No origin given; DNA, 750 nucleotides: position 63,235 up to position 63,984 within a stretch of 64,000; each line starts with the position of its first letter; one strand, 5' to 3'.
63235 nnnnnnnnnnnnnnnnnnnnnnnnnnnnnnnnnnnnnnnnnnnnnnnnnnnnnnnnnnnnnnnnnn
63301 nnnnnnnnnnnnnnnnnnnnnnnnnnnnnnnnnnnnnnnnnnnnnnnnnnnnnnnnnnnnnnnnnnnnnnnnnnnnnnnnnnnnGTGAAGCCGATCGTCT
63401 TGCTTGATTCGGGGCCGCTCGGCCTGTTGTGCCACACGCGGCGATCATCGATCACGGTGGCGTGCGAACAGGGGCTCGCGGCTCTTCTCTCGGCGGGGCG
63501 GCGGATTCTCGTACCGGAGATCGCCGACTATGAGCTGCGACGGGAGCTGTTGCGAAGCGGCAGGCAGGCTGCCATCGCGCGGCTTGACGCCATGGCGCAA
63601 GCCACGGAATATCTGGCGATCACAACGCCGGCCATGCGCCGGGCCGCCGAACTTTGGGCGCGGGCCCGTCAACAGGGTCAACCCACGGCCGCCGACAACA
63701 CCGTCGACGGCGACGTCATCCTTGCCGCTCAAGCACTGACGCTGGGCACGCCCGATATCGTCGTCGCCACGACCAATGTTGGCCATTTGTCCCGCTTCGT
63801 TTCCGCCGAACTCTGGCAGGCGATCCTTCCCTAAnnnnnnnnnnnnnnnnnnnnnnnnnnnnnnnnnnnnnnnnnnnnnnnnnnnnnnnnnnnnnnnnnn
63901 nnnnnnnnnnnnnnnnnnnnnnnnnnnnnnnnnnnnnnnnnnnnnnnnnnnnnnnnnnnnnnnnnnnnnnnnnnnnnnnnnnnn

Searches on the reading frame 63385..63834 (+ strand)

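Call 109: search_protein_families(library=pfam, proteins=[window:63385-63834:+], max_evalue=0.01)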
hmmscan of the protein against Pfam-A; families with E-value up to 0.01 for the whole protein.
window:63385-63834:+ (149 aa): 1 family
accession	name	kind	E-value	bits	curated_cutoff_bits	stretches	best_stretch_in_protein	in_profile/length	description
PF01850.27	PIN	-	8.7e-05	23.6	23.6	1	33-123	23-106/120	PIN domain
